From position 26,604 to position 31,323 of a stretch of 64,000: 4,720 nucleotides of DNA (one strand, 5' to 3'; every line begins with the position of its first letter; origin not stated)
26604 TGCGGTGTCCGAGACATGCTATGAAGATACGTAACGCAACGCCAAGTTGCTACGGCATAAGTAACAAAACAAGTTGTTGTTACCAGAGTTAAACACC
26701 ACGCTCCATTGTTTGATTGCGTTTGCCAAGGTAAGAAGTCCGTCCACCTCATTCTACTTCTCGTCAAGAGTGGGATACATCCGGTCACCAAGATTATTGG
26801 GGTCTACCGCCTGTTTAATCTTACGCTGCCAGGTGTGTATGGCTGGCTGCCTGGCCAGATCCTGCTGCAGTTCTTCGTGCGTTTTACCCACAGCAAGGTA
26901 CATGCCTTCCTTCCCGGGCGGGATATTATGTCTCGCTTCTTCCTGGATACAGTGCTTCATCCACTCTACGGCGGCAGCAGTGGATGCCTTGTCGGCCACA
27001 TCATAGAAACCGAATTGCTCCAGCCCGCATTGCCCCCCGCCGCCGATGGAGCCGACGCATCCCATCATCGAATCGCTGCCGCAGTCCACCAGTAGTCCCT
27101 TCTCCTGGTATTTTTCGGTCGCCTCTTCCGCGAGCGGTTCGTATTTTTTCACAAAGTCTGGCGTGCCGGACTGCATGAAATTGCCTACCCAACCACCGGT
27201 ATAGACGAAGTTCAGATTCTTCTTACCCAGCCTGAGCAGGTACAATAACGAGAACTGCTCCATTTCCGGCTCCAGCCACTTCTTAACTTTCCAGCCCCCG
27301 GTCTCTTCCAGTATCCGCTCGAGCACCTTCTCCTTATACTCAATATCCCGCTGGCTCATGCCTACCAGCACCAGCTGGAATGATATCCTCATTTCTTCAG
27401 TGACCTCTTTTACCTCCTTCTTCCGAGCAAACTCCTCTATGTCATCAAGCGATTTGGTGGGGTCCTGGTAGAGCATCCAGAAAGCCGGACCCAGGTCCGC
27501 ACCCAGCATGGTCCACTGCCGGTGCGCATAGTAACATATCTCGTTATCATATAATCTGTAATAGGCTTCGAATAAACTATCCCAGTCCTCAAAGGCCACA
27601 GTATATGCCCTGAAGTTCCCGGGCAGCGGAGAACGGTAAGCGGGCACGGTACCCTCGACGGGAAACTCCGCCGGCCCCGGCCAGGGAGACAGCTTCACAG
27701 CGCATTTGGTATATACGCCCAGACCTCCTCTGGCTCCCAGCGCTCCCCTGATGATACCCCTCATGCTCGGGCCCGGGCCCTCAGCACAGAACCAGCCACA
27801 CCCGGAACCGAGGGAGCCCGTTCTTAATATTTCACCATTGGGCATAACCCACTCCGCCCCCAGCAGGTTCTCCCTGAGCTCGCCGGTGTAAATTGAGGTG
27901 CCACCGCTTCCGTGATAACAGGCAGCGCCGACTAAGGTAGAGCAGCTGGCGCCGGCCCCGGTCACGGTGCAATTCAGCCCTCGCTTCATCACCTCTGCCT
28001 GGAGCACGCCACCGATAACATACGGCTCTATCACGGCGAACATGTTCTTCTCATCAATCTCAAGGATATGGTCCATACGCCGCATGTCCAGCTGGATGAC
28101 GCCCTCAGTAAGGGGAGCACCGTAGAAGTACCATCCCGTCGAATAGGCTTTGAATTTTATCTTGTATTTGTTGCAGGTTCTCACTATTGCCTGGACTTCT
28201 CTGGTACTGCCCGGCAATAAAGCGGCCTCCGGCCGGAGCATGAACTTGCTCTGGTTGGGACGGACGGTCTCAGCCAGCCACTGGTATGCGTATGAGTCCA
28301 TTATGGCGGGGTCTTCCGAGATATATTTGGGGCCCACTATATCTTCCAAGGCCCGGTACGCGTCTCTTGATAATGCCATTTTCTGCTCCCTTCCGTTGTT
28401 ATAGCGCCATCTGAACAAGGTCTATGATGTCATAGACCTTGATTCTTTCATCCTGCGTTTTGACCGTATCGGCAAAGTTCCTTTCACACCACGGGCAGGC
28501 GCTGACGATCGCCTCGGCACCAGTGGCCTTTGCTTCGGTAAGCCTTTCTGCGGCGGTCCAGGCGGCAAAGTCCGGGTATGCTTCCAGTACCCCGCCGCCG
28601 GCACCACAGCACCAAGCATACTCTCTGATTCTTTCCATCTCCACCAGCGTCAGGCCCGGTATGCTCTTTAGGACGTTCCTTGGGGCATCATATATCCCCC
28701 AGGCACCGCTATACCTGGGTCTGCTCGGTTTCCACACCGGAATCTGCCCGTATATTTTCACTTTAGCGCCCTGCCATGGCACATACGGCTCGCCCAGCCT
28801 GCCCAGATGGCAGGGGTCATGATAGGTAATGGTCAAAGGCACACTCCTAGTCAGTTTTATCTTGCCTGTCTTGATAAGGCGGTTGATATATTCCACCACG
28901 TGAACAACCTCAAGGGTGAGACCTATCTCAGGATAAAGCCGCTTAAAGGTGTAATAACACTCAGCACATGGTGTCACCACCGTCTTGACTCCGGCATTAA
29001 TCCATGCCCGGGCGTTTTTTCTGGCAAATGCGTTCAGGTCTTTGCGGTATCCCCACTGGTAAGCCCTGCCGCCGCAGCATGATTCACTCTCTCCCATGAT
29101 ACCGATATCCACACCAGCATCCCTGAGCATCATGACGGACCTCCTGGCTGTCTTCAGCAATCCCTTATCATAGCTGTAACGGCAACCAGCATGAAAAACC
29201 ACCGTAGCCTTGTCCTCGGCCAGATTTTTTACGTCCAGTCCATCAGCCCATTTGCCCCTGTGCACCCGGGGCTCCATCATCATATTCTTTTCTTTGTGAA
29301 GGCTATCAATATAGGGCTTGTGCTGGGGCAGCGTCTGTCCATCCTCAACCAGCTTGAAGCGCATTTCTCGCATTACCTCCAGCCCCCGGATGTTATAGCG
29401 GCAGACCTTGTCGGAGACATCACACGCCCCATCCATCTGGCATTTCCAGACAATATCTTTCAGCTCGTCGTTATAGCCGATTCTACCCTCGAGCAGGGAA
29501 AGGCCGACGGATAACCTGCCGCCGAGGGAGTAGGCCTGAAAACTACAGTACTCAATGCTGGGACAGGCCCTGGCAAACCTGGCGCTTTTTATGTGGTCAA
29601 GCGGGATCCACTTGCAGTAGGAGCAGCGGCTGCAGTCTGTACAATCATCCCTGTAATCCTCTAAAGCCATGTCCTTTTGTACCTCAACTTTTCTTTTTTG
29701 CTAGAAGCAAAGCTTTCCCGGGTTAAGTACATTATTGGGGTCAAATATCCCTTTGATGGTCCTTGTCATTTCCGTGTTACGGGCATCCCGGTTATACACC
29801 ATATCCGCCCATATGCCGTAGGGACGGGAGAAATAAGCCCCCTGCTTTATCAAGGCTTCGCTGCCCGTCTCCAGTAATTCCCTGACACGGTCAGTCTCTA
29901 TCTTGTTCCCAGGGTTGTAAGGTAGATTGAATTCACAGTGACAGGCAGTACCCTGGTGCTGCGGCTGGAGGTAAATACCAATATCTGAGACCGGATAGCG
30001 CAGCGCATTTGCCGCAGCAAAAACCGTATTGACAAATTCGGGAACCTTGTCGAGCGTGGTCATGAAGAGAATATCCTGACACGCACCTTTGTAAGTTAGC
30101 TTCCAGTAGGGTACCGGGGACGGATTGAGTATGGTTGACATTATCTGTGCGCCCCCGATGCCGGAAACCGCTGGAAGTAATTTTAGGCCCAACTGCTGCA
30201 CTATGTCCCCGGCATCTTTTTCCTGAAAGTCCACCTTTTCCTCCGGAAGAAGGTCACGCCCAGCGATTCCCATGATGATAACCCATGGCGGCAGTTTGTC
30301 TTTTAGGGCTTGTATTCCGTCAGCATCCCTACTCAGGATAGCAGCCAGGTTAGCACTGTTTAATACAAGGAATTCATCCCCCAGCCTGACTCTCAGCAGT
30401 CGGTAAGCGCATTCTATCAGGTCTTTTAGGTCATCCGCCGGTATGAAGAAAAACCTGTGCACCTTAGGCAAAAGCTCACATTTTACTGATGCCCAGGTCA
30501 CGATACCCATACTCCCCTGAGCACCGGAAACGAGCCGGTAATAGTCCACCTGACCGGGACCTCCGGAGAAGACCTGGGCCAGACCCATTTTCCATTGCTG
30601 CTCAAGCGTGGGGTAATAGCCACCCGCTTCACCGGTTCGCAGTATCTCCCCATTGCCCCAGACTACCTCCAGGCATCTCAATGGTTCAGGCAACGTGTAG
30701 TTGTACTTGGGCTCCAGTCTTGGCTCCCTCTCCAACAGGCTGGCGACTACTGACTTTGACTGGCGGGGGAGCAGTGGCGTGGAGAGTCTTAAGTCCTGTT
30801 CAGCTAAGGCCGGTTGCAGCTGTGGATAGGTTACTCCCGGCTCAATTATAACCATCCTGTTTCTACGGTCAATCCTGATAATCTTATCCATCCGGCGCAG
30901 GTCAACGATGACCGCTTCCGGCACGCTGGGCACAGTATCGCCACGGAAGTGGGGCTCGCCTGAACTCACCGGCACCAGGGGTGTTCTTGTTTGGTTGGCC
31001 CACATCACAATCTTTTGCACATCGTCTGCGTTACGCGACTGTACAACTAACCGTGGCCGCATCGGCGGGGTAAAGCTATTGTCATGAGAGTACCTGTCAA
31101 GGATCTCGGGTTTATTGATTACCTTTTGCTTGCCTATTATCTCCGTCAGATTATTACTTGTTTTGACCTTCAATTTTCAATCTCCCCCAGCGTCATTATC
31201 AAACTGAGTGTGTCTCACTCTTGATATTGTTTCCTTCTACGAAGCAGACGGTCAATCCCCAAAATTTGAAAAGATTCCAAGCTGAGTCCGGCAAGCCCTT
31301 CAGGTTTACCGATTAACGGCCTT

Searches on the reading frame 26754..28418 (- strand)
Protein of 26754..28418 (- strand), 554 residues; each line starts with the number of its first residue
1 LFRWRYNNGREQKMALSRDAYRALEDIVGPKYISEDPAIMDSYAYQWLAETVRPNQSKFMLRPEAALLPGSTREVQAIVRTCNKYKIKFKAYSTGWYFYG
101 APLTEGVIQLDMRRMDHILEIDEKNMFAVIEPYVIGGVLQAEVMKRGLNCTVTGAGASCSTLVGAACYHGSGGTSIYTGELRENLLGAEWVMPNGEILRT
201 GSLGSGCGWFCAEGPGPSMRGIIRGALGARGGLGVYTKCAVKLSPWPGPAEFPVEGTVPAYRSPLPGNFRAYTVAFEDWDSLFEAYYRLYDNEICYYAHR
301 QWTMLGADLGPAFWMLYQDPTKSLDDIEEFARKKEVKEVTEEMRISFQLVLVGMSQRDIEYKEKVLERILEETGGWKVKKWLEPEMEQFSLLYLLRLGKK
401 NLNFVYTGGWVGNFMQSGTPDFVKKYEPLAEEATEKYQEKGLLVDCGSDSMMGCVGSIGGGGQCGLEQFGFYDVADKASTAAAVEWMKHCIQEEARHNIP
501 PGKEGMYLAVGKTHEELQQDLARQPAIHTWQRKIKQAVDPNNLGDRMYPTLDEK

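Call 36: search_protein_families(library=pfam, proteins=[window:26754-28418:-], max_evalue=0.00001)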
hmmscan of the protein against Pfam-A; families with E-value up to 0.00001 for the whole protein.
window:26754-28418:- (554 aa): 1 family
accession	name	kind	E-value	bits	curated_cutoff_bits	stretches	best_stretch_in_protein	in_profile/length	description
PF01565.28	FAD_binding_4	-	3e-24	85.7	26.4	1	63-201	1-139/139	FAD binding domain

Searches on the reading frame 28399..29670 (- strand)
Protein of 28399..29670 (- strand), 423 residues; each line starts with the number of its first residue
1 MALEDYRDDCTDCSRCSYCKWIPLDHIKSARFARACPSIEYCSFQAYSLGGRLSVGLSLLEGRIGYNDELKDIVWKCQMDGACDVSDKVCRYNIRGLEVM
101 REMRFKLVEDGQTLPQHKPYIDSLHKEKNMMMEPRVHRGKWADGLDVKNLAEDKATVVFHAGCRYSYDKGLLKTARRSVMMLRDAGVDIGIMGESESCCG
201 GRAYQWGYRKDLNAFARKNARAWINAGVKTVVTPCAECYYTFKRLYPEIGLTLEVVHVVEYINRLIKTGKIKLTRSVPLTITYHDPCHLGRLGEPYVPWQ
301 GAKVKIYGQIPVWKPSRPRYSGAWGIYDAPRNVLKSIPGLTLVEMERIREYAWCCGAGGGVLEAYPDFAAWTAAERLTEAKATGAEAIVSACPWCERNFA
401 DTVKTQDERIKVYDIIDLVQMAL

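Call 36: search_protein_families(library=pfam, proteins=[window:28399-29670:-], max_evalue=0.00001)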
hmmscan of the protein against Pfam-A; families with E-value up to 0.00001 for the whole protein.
window:28399-29670:- (423 aa): 1 family
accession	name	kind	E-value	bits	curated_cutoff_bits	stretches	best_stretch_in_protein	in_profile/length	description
PF02754.22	CCG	-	7.7e-30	103.3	20.6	2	327-399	14-84/85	Cysteine-rich domain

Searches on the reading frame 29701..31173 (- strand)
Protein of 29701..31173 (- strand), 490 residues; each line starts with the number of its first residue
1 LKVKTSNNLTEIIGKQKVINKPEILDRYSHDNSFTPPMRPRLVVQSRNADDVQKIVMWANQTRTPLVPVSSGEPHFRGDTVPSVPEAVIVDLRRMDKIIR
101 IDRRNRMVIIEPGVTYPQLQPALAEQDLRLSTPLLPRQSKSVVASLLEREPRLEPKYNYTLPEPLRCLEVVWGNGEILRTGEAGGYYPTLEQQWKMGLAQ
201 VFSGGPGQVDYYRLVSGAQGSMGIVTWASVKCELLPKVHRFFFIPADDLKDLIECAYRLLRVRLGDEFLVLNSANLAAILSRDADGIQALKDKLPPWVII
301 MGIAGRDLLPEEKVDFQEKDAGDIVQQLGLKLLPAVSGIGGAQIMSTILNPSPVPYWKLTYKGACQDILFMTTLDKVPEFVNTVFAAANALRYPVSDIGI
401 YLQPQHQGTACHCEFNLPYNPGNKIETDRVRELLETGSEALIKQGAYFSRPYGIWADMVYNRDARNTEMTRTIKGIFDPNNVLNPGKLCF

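Call 36: search_protein_families(library=pfam, proteins=[window:29701-31173:-], max_evalue=0.00001)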
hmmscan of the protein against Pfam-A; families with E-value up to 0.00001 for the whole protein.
window:29701-31173:- (490 aa): 1 family
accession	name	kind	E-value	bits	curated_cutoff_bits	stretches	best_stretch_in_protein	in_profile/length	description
PF01565.28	FAD_binding_4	-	1.3e-17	64.2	26.4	1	40-179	1-137/139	FAD binding domain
